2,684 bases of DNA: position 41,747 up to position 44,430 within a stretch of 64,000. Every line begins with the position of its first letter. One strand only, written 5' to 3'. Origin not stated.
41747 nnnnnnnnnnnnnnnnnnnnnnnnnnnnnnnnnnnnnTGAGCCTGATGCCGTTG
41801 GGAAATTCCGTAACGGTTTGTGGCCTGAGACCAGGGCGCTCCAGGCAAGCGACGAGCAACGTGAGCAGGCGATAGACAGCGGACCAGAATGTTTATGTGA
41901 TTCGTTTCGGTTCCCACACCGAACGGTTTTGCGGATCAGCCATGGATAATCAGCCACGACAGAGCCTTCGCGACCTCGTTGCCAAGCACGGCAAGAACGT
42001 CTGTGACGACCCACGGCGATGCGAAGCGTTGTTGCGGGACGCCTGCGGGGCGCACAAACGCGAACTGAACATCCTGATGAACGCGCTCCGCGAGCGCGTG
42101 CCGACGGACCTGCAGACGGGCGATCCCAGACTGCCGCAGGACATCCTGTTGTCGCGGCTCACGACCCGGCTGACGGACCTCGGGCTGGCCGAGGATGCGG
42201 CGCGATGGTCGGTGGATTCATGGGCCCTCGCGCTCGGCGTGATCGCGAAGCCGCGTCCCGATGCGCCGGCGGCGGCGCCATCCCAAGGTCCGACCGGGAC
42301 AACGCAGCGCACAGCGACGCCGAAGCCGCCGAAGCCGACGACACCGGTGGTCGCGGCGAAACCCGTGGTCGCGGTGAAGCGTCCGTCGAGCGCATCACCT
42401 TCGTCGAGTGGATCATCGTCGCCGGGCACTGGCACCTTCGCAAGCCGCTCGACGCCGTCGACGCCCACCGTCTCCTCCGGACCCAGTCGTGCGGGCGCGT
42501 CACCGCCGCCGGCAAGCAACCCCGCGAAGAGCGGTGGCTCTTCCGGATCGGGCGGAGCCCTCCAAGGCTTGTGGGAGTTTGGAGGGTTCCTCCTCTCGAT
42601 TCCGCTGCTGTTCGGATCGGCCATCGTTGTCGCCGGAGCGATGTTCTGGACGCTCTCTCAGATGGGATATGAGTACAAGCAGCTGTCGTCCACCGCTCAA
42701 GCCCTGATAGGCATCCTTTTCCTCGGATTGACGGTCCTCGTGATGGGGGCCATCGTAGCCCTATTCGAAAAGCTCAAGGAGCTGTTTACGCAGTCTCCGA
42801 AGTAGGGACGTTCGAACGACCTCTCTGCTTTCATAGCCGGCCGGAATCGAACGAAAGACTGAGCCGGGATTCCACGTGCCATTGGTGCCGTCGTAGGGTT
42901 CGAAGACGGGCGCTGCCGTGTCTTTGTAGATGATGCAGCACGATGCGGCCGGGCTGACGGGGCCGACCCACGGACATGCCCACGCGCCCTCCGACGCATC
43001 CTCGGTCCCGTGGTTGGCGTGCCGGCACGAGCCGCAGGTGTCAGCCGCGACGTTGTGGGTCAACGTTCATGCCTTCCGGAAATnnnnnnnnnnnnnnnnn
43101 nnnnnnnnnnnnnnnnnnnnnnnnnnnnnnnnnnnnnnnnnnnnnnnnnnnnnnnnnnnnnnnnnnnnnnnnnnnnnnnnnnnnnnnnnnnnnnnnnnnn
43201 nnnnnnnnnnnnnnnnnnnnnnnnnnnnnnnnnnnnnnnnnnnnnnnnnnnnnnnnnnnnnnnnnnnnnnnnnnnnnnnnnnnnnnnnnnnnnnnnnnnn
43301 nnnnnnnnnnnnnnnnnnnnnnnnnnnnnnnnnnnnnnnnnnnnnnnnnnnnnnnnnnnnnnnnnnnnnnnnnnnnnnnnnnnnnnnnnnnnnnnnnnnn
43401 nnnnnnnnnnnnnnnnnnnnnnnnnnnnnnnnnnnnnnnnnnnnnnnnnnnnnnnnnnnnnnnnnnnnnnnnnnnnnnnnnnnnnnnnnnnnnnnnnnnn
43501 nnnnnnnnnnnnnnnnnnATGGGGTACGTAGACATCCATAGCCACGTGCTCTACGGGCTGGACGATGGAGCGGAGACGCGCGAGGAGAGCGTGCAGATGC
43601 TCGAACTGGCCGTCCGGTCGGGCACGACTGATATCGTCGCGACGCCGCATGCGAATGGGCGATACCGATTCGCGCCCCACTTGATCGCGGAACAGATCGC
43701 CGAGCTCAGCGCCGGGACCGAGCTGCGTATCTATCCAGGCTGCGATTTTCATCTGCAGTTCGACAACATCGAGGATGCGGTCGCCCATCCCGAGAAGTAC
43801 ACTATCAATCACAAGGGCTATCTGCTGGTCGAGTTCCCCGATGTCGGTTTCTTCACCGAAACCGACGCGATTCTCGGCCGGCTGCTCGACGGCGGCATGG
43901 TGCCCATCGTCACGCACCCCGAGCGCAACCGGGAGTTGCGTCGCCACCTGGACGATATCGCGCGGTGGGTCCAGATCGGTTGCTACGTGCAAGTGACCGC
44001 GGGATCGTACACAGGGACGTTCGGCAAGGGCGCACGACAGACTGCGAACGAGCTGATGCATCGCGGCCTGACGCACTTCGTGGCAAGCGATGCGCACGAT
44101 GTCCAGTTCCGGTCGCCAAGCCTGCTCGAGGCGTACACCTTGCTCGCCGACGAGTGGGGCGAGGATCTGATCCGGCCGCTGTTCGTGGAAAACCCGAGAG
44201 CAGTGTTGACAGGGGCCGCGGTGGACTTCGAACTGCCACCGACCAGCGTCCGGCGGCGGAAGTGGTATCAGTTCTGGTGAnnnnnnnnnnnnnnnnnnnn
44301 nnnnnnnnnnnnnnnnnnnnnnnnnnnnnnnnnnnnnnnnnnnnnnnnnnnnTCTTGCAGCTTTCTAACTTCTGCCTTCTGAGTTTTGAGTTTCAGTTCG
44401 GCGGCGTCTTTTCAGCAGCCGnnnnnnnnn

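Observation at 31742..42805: Eleven-gene membrane signalling or conflict-type island built around a vWA / PP2C / Ser-Thr-kinase triad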

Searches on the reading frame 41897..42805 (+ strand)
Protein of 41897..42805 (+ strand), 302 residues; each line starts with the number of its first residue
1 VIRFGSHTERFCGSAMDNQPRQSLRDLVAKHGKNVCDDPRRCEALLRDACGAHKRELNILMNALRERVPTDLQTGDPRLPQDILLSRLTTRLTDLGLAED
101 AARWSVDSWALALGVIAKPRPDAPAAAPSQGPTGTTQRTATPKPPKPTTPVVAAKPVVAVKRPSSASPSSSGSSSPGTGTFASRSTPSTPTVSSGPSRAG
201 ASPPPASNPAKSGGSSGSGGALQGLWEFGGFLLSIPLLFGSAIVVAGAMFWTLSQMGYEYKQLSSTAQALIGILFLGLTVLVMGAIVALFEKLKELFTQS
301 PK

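Call 3: search_protein_families(library=pfam, proteins=[window:41897-42805:+], max_evalue=0.1)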
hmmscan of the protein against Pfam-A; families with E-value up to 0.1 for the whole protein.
window:41897-42805:+ (302 aa): 0 families

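Call 7: search_protein_families(library=ncbifam, proteins=[window:41897-42805:+], max_evalue=0.1)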
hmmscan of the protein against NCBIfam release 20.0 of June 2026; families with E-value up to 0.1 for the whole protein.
window:41897-42805:+ (302 aa): 1 family
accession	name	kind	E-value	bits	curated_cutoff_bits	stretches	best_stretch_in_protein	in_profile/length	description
NF041635.1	STM3941_fam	subfamily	0.089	12.7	40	0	237-294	8-61/157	STM3941 family protein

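Call 8: search_protein_families(library=padloc, proteins=[window:41897-42805:+], max_evalue=0.1)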
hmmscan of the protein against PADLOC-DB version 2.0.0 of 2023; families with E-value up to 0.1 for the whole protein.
window:41897-42805:+ (302 aa): 0 families

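Call 32: find_homologous_proteins(query=window:41897-42805:+, max_evalue=0.001)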
Query window:41897-42805:+ (302 aa): 99 proteins with E <= 0.001 among 8000 candidates.
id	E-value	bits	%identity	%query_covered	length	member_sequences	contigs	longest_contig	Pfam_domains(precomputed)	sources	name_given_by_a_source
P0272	4.8e-182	622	100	95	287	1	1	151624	-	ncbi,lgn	ncbi:MAG: hypothetical protein ABJA98_10155 [Acidobacteriota bacterium]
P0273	1.4e-120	420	87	46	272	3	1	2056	-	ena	-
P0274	1.3e-46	177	41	90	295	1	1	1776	-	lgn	-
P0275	2.7e-42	163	37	86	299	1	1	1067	-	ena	-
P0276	2.8e-42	163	40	91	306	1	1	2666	-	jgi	jgi:hypothetical protein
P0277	6.2e-42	162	38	88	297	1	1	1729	-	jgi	-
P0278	1.1e-41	161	37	88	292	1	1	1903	-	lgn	-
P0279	2.2e-38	150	63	33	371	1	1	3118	PF00196.26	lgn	-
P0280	3.3e-38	150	52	44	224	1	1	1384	-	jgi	-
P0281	1.1e-37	148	35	93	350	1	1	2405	PF00196.26,PF04545.23,PF08281.19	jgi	jgi:DNA-binding CsgD family transcriptional regulator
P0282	3.5e-35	140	63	34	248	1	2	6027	-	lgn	-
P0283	9.5e-34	135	87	25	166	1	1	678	PF09364.16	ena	-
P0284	2.8e-33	134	44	60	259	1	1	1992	-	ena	-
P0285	5.8e-33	133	59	35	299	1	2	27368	PF07603.18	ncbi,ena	-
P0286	1.4e-32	131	40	57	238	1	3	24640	-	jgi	jgi:hypothetical protein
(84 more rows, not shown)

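Call 108: search_protein_families(library=phrogs, proteins=[window:41942-42805:+], max_evalue=0.001)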
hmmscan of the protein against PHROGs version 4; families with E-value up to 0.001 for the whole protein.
window:41942-42805:+ (287 aa): 0 families

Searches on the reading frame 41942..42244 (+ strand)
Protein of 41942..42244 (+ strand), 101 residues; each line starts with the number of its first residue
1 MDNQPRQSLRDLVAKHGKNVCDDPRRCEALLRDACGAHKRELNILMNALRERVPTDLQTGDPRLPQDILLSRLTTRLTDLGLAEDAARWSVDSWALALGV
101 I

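Call 73: predict_structure(alignment_id=A8)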
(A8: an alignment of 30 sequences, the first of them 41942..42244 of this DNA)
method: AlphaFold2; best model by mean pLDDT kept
length: 101 residues; sequences in the alignment: 30
mean_pLDDT: 94.2   pTM: 0.86
mean pLDDT of the five models: 94.2, 94.0, 93.5, 93.5, 93.2
residues with pLDDT >= 90: 90; 70-90: 11; 50-70: 0; < 50: 0
segments of 3 or more residues with pLDDT < 50: none
pLDDT, mean of each block of 10 residues (from residue 1): 93 94 94 93 96 93 89 97 97 95 88
secondary structure, 60 per line:
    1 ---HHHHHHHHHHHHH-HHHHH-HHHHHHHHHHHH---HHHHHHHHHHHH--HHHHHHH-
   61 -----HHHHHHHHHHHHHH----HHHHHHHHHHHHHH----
elements in order: H4-16 H18-22 H24-35 H39-50 H53-59 H66-79 H84-97

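Call 77: fold_search(model_id=the predicted structure, library=pdb)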
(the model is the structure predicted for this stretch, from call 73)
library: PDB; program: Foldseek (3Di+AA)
matches with E <= 10: 40; with E <= 0.001: 0
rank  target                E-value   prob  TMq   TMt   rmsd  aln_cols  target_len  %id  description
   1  6fzn_B                3.4e+00  0.06  0.25  0.22  15.5       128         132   11  SMURFP-Y56R mutant in complex with biliverdin (released 2018-10-17)
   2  7dgu                  4.4e+00  0.06  0.25  0.25  11.1       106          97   13  De novo designed protein H4A1R (released 2021-11-24)
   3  9ucp_A                4.6e+00  0.07  0.27  0.12   8.9       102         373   16  cryo-EM structure of M1 muscarinic acetylcholine receptor-alpha5 helix of G11 protein complex bound to iperoxo and nan (released 2025-10-29)
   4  9b3j_O                4.6e+00  0.06  0.26  0.16  12.2       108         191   12  Artemia franciscana ATP synthase state 2 (composite structure), pH 8.0 (released 2025-03-26)
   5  4l8i_B                4.9e+00  0.08  0.27  0.25  15.4        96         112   11  Crystal structure of RSV epitope scaffold FFL_005 (released 2014-02-12)
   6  5v6b_A                4.9e+00  0.06  0.25  0.13   8.3        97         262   18  Crystal structure of GIPC1 (released 2017-05-31)
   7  4xxi_B                4.9e+00  0.05  0.23  0.18  12.5       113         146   12  Crystal structure of the Bilin-binding domain of phycobilisome core-membrane linker ApcE (released 2015-12-16)
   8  7ext_A7               4.9e+00  0.04  0.23  0.18  13.0       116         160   15  Cryo-EM structure of cyanobacterial phycobilisome from Synechococcus sp. PCC 7002 (released 2021-10-06)
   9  9dis_A                5.1e+00  0.08  0.32  0.29   8.8       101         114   15  Cryo-EM structure of the heme/hemoglobin transporter ChuA, in complex with de novo designed binder H3 (released 2025-05-21)
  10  5nc8_B                5.1e+00  0.06  0.28  0.19  15.3       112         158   15  Shewanella denitrificans Kef CTD in AMP bound form (released 2017-04-12)
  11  8czj_B                5.1e+00  0.06  0.31  0.12  13.2       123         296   12  A bacteria Zrt/Irt-like protein in the apo state (released 2023-02-22)
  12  3gu3_A                6.3e+00  0.14  0.30  0.12   8.9        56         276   20  Crystal Structure of the methyltransferase BC_2162 in complex with S-Adenosyl-L-Homocysteine from Bacillus cereus, Nor (released 2009-04-07)
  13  2gh1_A                6.7e+00  0.12  0.30  0.12   9.8        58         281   17  Crystal Structure of the putative SAM-dependent methyltransferase BC2162 from Bacillus cereus, Northeast Structural Ge (released 2006-04-04)
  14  5v6e_A                7.0e+00  0.06  0.26  0.32   9.4       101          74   15  Crystal structure of Myosin VI in complex with GH2 domain of GIPC1 (released 2017-05-31)
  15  6w2q                  7.4e+00  0.06  0.35  0.21   8.0       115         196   16  Junction 34, DHR53-DHR4 (released 2020-04-15)
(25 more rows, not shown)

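Call 107: fold_search(model_id=the predicted structure, library=viral)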
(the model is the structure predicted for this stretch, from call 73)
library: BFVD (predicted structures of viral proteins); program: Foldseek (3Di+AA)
matches with E <= 10: 96; with E <= 0.001: 0
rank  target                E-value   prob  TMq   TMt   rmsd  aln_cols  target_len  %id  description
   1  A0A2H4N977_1          1.2e+00  0.30  0.39  0.08   6.9       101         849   18  (no name in the UniProt tables at hand)
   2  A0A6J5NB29            1.6e+00  0.09  0.24  0.21  11.7       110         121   17  Terminase small subunit [uncultured Caudovirales phage]
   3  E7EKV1                1.8e+00  0.41  0.42  0.45   7.6        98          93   10  Uncharacterized protein eiDWFOrf8 [Edwardsiella phage eiDWF]
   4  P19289                1.9e+00  0.18  0.37  0.28  11.4       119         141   18  Uncharacterized 15.3 kDa protein [Thermoproteus tenax virus 1 (strain KRA1)]
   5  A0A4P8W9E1            2.3e+00  0.33  0.46  0.23   6.8        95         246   16  (no name in the UniProt tables at hand)
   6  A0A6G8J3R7            2.7e+00  0.14  0.38  0.23   6.0       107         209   17  Uncharacterized protein [Thermoproteus spherical piliferous virus 1]
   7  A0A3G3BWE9            3.0e+00  0.16  0.41  0.33  15.5       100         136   13  (no name in the UniProt tables at hand)
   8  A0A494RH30            3.1e+00  0.15  0.32  0.36  11.0        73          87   18  Uncharacterized protein [Escherichia phage vB_EcoM-Ro157lw]
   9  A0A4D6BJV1            3.3e+00  0.20  0.41  0.29   7.7        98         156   19  (no name in the UniProt tables at hand)
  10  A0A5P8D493            3.6e+00  0.06  0.26  0.21  12.2       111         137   13  (no name in the UniProt tables at hand)
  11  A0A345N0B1            3.8e+00  0.18  0.46  0.19  17.3       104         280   15  (no name in the UniProt tables at hand)
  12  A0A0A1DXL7            4.0e+00  0.08  0.28  0.27  11.4       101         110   13  M110L [African swine fever virus]
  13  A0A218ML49            4.0e+00  0.06  0.26  0.05  13.7       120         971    9  SET domain-containing protein [uncultured virus]
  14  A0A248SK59            4.3e+00  0.20  0.37  0.43   3.8        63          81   13  (no name in the UniProt tables at hand)
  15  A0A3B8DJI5            4.3e+00  0.18  0.37  0.40   7.1        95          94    8  Lipoprotein [Cronobacter phage CS01]
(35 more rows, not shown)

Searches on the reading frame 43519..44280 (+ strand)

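Call 81: search_protein_families(library=pfam, proteins=[window:43519-44280:+], max_evalue=0.001)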
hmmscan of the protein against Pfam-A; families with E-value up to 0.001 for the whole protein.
window:43519-44280:+ (253 aa): 1 family
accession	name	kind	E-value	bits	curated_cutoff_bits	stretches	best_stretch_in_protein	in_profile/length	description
PF19567.5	CpsB_CapC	-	5.5e-51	173.7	27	1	3-230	1-233/234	Capsular polysaccharide synthesis, CpsB/CapC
